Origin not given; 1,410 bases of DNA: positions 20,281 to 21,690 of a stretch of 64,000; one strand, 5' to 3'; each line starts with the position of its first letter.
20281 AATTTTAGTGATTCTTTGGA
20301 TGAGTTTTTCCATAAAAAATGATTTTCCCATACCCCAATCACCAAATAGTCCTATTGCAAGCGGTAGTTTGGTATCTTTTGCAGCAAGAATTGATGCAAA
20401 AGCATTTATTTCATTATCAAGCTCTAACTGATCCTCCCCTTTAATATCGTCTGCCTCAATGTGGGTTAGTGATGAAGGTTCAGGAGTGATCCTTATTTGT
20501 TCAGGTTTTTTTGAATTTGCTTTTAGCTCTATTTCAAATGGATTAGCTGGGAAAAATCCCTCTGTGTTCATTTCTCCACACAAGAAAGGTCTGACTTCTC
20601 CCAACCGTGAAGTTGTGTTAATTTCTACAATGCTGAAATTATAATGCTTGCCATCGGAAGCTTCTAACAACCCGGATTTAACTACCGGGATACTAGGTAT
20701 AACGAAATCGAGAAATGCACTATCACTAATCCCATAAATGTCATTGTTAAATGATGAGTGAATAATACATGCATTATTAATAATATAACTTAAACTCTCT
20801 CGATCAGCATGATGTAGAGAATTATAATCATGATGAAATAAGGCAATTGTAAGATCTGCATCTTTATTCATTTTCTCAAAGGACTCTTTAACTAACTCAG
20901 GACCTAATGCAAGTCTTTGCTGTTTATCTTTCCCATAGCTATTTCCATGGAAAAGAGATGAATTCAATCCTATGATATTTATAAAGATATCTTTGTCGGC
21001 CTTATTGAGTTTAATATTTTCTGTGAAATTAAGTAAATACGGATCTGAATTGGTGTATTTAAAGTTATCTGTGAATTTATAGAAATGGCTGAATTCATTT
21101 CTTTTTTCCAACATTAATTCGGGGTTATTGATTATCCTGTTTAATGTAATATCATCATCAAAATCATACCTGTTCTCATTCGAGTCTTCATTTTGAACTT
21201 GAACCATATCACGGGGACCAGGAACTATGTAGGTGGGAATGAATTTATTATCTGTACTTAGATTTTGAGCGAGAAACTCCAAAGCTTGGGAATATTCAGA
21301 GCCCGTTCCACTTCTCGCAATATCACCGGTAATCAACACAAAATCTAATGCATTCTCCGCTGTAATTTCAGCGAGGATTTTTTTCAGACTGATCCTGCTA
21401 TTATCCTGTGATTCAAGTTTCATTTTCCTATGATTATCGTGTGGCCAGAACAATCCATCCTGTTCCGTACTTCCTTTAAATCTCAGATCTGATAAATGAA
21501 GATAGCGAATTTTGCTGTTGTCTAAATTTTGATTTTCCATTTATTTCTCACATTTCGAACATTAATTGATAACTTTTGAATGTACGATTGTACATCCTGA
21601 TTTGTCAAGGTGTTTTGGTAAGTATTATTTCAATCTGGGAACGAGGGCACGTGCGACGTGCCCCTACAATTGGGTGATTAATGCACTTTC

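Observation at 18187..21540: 1117-aa phosphoesterase-like / KAP transmembrane NTPase fusion: candidate single-gene conflict system with an apparently degenerate effector domain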

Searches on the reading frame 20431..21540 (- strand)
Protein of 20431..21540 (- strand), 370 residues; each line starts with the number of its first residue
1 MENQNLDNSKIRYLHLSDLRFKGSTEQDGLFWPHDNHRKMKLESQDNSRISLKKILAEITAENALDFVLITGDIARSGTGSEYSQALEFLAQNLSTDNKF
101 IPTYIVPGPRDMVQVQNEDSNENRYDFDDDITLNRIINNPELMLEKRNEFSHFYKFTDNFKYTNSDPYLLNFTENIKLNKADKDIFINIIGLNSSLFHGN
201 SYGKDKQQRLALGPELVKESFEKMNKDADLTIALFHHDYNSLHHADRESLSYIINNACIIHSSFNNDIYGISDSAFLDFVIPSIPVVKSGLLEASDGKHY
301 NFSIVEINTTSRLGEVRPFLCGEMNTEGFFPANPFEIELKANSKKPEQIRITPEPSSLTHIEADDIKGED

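Call 11: find_homologous_proteins(query=window:20521-21540:-, max_evalue=0.001)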
Query window:20521-21540:-: 1626 candidates shared short words with the query, none scored E <= 0.001.

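Call 21: search_protein_representatives(protein=window:20521-21540:-)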
Query: 340 residues. Proteins with E-value up to 0.001 (for the whole library): 411; up to 1e-10: 58; up to 1e-30: 0. The best 150 are listed.
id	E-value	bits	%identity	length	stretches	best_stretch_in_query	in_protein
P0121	2.6e-26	109.2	33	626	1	10-310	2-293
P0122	2.3e-23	99.6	34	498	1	11-253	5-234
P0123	7.3e-23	97.9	37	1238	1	9-248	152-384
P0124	2.1e-22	96.4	30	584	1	10-315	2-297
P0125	3.3e-21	92.5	31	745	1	11-251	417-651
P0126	1.4e-20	90.4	29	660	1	10-263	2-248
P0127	1.8e-20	90.1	33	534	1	10-261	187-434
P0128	2.1e-20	89.8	31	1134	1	10-316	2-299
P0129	8.2e-20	87.9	37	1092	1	5-246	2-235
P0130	1.7e-19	86.9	30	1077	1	10-317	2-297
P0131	3.3e-19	85.9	33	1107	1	10-249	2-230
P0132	6.0e-19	85.0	28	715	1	11-317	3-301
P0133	9.1e-19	84.4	27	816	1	10-319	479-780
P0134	1.2e-18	84.1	30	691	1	11-318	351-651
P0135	1.2e-18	84.1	28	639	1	52-311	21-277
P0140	4.3e-18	82.2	32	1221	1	10-263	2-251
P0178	9.8e-11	58.1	27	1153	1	47-260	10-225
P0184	6.1e-10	55.5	30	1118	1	32-261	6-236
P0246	3.2e-07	46.5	29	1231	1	58-251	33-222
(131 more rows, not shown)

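Call 33: find_related_loci(query=window:20431-21540:-, collection=metagenome_contigs, flank=8000)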
Query window:20431-21540:- (370 aa) in metagenome_contigs; peptide patterns used: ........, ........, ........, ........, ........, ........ (x = any residue, [..] = any of these).
66 stretches matched a pattern, but none encodes a relative of the query by tblastn (E <= 1e-3).

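Call 39: find_homologous_proteins(query=A2, max_evalue=0.00001)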
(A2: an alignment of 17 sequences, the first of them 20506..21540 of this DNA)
Query A2 (17 sequences) (345 aa, profile of the alignment): 1175 proteins with E <= 0.00001 among 8000 candidates; the best 120 are listed.
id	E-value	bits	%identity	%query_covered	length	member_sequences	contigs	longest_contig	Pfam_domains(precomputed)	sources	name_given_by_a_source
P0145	6.4e-136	471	28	89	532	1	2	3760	PF00149.34,PF20720.4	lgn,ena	-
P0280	1.6e-134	467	28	89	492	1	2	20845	PF00149.34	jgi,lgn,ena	-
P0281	5.2e-132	458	24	89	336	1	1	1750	PF12850.13,PF00149.34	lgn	-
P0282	7.9e-129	448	29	89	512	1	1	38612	PF00149.34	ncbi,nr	ncbi:MAG: metallophosphoesterase [bacterium]|nr:metallophosphoesterase [bacterium]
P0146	1.0e-126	441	30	69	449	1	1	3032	PF00149.34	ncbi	ncbi:MAG: metallophosphoesterase family protein, partial [Mucilaginibacter sp.]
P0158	5.1e-124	432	26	89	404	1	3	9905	PF00149.34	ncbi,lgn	-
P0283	7.6e-119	415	29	73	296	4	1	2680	PF00149.34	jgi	-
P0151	8.2e-117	408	29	86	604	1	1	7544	PF12850.13,PF00149.34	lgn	-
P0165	5.5e-109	383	28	69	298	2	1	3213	PF00149.34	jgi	jgi:3',5'-cyclic AMP phosphodiesterase CpdA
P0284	2.9e-103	364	30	64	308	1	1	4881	PF00149.34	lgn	-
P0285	4.5e-70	255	27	73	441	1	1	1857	PF12850.13,PF00149.34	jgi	-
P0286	9.0e-70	254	26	73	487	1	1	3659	PF00149.34,PF19960.7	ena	-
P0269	4.6e-69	251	24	74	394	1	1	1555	PF00149.34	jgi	jgi:3',5'-cyclic AMP phosphodiesterase CpdA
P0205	4.6e-69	251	27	73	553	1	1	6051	PF20689.4,PF00149.34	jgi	jgi:predicted phosphodiesterase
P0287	3.4e-68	249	28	89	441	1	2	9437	PF00149.34,PF19960.7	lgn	-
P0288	3.5e-67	245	23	75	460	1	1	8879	PF00149.34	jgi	jgi:predicted phosphodiesterase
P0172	4.3e-67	245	28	81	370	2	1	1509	PF00149.34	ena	-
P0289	4.8e-67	245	25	74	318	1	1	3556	PF00149.34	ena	-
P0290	1.2e-66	243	26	74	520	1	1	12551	PF00149.34,PF19960.7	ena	-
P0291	2.2e-66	243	25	74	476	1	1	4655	PF12850.13,PF00149.34,PF00072.31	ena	-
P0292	2.6e-66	242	25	89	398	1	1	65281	PF00149.34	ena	-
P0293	2.8e-66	242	24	89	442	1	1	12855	PF20689.4,PF00149.34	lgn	-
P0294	3.1e-66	242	22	72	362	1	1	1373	PF00149.34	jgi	jgi:3',5'-cyclic AMP phosphodiesterase CpdA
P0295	3.4e-65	239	25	89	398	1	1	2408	PF00149.34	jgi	jgi:hypothetical protein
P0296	7.7e-65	238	27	74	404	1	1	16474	PF00149.34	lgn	-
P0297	8.4e-65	237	24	73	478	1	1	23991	PF00149.34,PF19960.7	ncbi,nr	ncbi:MAG: metallophosphoesterase [Thermoflexales bacterium]|nr:metallophosphoesterase [Thermoflexale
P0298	1.2e-64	237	26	68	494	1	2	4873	PF00149.34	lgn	-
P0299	1.3e-64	237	25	69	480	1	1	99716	PF00149.34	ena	-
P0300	1.7e-64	236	23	74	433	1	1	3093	PF00149.34,PF19960.7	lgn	-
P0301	1.8e-64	236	27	73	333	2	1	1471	PF00149.34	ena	-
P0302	3.4e-64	235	27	70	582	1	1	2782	PF00149.34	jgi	jgi:3',5'-cyclic AMP phosphodiesterase CpdA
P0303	3.9e-64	235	25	73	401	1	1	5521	PF00149.34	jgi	jgi:predicted phosphodiesterase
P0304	4.3e-64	235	26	73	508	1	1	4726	PF00149.34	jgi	jgi:3',5'-cyclic AMP phosphodiesterase CpdA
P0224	5.0e-64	235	25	73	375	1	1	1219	PF00149.34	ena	-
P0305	7.0e-64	234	27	76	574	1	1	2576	PF00149.34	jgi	-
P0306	8.8e-64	234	24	75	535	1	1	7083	PF00149.34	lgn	-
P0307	1.0e-63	234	24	72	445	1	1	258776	PF00149.34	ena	-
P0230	2.1e-63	233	25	73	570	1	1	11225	PF00149.34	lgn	-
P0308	2.2e-63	233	24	88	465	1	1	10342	PF00149.34,PF00072.31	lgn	-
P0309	2.4e-63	233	26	73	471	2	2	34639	PF00149.34,PF19960.7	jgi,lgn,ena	-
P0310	4.8e-63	232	25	75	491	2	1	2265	PF00149.34,PF19960.7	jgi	jgi:3',5'-cyclic AMP phosphodiesterase CpdA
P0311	4.9e-63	232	27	77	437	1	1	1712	PF00149.34,PF19960.7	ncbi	-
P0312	5.5e-63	231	25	74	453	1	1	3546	PF00149.34,PF19962.5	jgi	-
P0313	8.7e-63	231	22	75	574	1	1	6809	PF00149.34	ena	-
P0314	2.0e-62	230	25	72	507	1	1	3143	PF00149.34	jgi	-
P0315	2.6e-62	229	27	72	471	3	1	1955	PF12850.13,PF00149.34,PF00072.31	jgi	jgi:3',5'-cyclic AMP phosphodiesterase CpdA/CheY-like chemotaxis protein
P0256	4.3e-62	229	26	75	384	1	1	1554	PF00149.34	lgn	-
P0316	4.8e-62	228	24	68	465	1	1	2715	PF00149.34,PF19960.7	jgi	jgi:UDP-2,3-diacylglucosamine pyrophosphatase LpxH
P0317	7.6e-62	228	26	75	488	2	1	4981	PF00149.34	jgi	jgi:3',5'-cyclic AMP phosphodiesterase CpdA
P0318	1.3e-61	227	22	75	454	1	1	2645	PF00149.34,PF19960.7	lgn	-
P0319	1.3e-61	227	26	72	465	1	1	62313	PF00149.34,PF19960.7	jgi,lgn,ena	-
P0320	2.2e-61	226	25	75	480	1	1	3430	PF00149.34,PF19960.7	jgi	jgi:3',5'-cyclic AMP phosphodiesterase CpdA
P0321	2.5e-61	226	23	75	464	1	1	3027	PF00149.34,PF00072.31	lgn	-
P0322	4.5e-61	225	26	79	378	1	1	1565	PF00149.34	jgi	jgi:predicted MPP superfamily phosphohydrolase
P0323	8.3e-61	224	25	75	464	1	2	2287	PF00149.34,PF00072.31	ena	-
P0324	1.9e-60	223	26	55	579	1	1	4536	PF00149.34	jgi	jgi:predicted MPP superfamily phosphohydrolase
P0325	3.6e-60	222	25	87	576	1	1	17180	PF00149.34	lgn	-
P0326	9.1e-60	221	24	89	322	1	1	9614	PF00149.34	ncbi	-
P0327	3.5e-59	219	24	74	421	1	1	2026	PF00149.34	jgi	jgi:3',5'-cyclic AMP phosphodiesterase CpdA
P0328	9.5e-59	217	25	75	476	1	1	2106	PF00149.34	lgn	-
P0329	1.2e-58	217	25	66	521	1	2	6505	PF00149.34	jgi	jgi:predicted phosphodiesterase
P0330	1.4e-58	217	25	70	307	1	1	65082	PF00149.34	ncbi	ncbi:MAG: metallophosphoesterase family protein [bacterium]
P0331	2.3e-58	216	25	72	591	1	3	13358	PF00149.34,PF01637.25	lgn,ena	-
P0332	2.8e-58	216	27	89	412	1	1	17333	PF12850.13,PF00149.34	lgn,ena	-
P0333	3.7e-58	216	24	89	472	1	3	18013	PF12850.13,PF00149.34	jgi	jgi:predicted phosphodiesterase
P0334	8.8e-58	214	25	69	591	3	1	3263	PF00149.34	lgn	-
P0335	9.1e-58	214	32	35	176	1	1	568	PF00149.34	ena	-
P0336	1.0e-57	214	26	73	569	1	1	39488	PF00149.34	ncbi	-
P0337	1.1e-57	214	24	74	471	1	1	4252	PF12850.13,PF00149.34,PF00072.31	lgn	-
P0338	1.2e-57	214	27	68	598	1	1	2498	PF00149.34,PF13676.12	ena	-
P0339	1.6e-57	213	27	72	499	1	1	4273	PF00149.34,PF00072.31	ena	-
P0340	7.3e-57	211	25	72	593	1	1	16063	PF00149.34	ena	-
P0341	9.8e-57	211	25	73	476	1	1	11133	PF00149.34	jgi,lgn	jgi:3',5'-cyclic AMP phosphodiesterase CpdA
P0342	1.0e-56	211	21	58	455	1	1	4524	PF00149.34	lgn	-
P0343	2.0e-56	210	24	73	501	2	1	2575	PF00149.34,PF00072.31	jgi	jgi:ActR/RegA family two-component response regulator/predicted phosphodiesterase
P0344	2.0e-56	210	24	60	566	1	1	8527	PF00149.34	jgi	jgi:hypothetical protein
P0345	8.7e-56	208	26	89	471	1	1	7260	PF00149.34,PF00072.31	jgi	jgi:CheY-like chemotaxis protein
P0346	1.2e-55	207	28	89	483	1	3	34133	PF00149.34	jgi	-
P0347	1.3e-55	207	26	90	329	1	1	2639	PF12850.13,PF00149.34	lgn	-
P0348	1.4e-55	207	28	57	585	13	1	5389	PF00149.34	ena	-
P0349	1.6e-55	207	21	73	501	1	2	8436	PF00149.34,PF00072.31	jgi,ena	-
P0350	2.6e-55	206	22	72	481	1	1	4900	PF00149.34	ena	-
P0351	2.9e-55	206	26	81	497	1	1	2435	PF00149.34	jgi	jgi:predicted phosphodiesterase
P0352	3.6e-55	206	24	76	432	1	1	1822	PF00149.34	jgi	jgi:predicted MPP superfamily phosphohydrolase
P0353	5.1e-55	205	27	66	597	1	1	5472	PF00149.34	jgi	jgi:predicted phosphodiesterase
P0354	5.5e-55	205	25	72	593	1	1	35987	PF00149.34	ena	-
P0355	7.0e-55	205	26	72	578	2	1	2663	PF13289.13,PF00149.34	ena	-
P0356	1.3e-54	204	22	86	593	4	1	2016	PF00149.34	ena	-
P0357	1.7e-54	204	26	66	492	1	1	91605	PF00149.34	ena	-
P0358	6.5e-54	202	26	75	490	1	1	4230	PF00149.34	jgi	jgi:predicted MPP superfamily phosphohydrolase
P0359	8.5e-54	201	27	68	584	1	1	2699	PF00149.34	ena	-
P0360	8.5e-54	201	26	66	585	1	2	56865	PF00149.34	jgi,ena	-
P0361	1.1e-53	201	27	70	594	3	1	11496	PF00149.34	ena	-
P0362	2.1e-53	200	27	67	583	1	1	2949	PF00149.34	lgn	-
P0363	2.6e-53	200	25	66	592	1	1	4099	PF00149.34,PF01637.25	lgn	-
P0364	6.0e-53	198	23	66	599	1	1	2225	PF00149.34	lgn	-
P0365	6.0e-53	198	25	72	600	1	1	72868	PF00149.34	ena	-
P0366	6.7e-53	198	24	71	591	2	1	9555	PF00149.34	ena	-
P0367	3.2e-52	196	26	72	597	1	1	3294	PF00149.34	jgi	jgi:predicted MPP superfamily phosphohydrolase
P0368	3.9e-52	196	26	70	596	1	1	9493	PF00149.34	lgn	-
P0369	4.8e-52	195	26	66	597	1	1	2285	PF00149.34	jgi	jgi:predicted MPP superfamily phosphohydrolase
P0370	6.3e-52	195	22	96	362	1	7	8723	PF00149.34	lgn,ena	-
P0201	8.9e-52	195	26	88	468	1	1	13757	PF00149.34,PF00072.31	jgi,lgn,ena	-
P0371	1.2e-51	194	27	72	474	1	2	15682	PF00149.34,PF00072.31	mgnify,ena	mgnify:CR=1 FL=1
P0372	1.2e-51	194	26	72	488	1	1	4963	PF00149.34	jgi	jgi:predicted MPP superfamily phosphohydrolase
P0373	1.5e-51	194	25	70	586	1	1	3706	PF12850.13,PF00149.34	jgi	jgi:predicted MPP superfamily phosphohydrolase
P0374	1.6e-51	194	27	57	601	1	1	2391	PF00149.34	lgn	-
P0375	2.4e-51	193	24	69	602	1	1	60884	PF00149.34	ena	-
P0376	2.6e-51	193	26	73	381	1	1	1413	PF20689.4,PF00149.34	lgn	-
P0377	3.0e-51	193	22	86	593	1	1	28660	PF00149.34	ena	-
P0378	3.7e-51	193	25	75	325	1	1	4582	PF00149.34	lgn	-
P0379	3.7e-51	193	27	70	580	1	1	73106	PF00149.34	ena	-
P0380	3.7e-51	193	25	73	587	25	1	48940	PF00149.34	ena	-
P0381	5.4e-51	192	28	55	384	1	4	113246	PF12850.13,PF00149.34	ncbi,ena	-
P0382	8.8e-51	191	26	70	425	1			PF00149.34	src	-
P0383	9.7e-51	191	23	55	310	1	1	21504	PF00149.34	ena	-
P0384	1.2e-50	191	25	76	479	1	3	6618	PF12850.13,PF00149.34,PF00072.31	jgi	jgi:CheY-like chemotaxis protein/3',5'-cyclic AMP phosphodiesterase CpdA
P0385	1.4e-50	191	25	66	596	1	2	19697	PF12850.13,PF00149.34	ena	-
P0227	1.7e-50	190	26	75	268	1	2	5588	PF00149.34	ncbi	-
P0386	2.1e-50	190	25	66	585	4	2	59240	PF12850.13,PF00149.34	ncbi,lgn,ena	-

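Call 43: predict_structure(alignment_id=A3)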
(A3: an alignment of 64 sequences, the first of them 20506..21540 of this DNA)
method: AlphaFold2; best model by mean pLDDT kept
length: 345 residues; sequences in the alignment: 64
mean_pLDDT: 75.2   pTM: 0.80
mean pLDDT of the five models: 75.2, 74.6, 74.1, 73.4, 72.9
residues with pLDDT >= 90: 114; 70-90: 114; 50-70: 58; < 50: 59
segments of 3 or more residues with pLDDT < 50: 28-47, 265-297, 343-345
pLDDT, mean of each block of 10 residues (from residue 1): 70 90 64 46 48 70 85 91 91 83 92 73 73 90 90 92 62 94 93 85 61 90 92 90 87 79 50 38 33 43 88 88 69 81 45
secondary structure, 60 per line:
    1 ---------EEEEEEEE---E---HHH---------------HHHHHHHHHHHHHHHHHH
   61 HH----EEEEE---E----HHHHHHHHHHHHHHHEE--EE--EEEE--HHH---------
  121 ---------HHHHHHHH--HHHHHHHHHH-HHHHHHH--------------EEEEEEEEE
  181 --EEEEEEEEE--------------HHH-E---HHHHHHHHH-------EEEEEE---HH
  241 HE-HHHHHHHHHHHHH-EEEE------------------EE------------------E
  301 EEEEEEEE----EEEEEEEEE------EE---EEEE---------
elements in order: E10-17 H43-62 E67-71 H80-94 E103-106 H130-137 H140-149 H151-157 E172-180 E183-191 H214-222 E230-235 H244-256 E258-261 E300-308 E313-321 E333-336

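Call 49: fold_search(model_id=the predicted structure, library=pdb)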
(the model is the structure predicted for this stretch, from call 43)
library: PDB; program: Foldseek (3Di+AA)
matches with E <= 10: 276; with E <= 0.001: 15
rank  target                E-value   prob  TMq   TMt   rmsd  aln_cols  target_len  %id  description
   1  9a6c_B                1.2e-14  1.00  0.63  0.47   6.4       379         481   18  Integrative model of YYDD-YYDB by crosslinking MS and deep learning (released 2024-09-18)
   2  3d03_A                1.7e-07  1.00  0.38  0.46   6.2       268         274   16  1.9A structure of Glycerophoshphodiesterase (GpdQ) from Enterobacter aerogenes (released 2008-10-14)
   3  2hyo                  3.4e-07  1.00  0.39  0.55   7.3       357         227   11  Crystal structure of Rv0805 N97A mutant (released 2006-12-26)
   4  2zo9_B                3.9e-07  1.00  0.42  0.52   9.1       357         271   12  Malonate-bound structure of the glycerophosphodiesterase from Enterobacter aerogenes (GpdQ) and characterization of th (released 2008-10-07)
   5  2hy1                  7.1e-07  1.00  0.40  0.57   6.6       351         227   12  Crystal structure of Rv0805 (released 2006-12-26)
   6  2dxl_A                1.1e-06  1.00  0.42  0.52   9.3       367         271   12  Glycerophosphodiesterase from Enterobacter aerogenes (released 2007-05-22)
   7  3tgh                  1.8e-06  1.00  0.45  0.49   8.8       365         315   11  GAP50 the anchor in the inner membrane complex of Plasmodium (released 2012-03-07)
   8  3ib7                  2.7e-06  1.00  0.45  0.52   6.5       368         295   12  Crystal structure of full length Rv0805 (released 2009-09-29)
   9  2hyp                  3.0e-06  1.00  0.39  0.55   7.3       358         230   11  Crystal structure of Rv0805 D66A mutant (released 2006-12-26)
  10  5ebe_A                1.0e-05  1.00  0.55  0.46   7.1       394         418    9  Structure of human sphingomyelinase phosphodiesterase like 3A (SMPDL3A) with 5' CMP (released 2016-01-20)
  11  5jg8_A                1.2e-05  1.00  0.46  0.32   7.8       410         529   11  Crystal structure of human acid sphingomyelinase (released 2016-07-06)
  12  5ebb_A                2.0e-05  1.00  0.47  0.41   8.0       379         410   10  Structure of human sphingomyelinase phosphodiesterase like 3A (SMPDL3A) with Zn2+ (released 2016-01-20)
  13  3ivd_A                1.2e-04  1.00  0.39  0.28  11.1       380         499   10  Putative 5'-Nucleotidase (c4898) from Escherichia Coli in complex with Uridine (released 2009-09-29)
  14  3ive                  1.6e-04  1.00  0.37  0.28  11.2       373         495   11  Putative 5'-Nucleotidase (c4898) from Escherichia Coli in complex with Cytidine (released 2009-09-29)
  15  3ivd_B                4.4e-04  0.99  0.37  0.27  11.0       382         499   10  Putative 5'-Nucleotidase (c4898) from Escherichia Coli in complex with Uridine (released 2009-09-29)
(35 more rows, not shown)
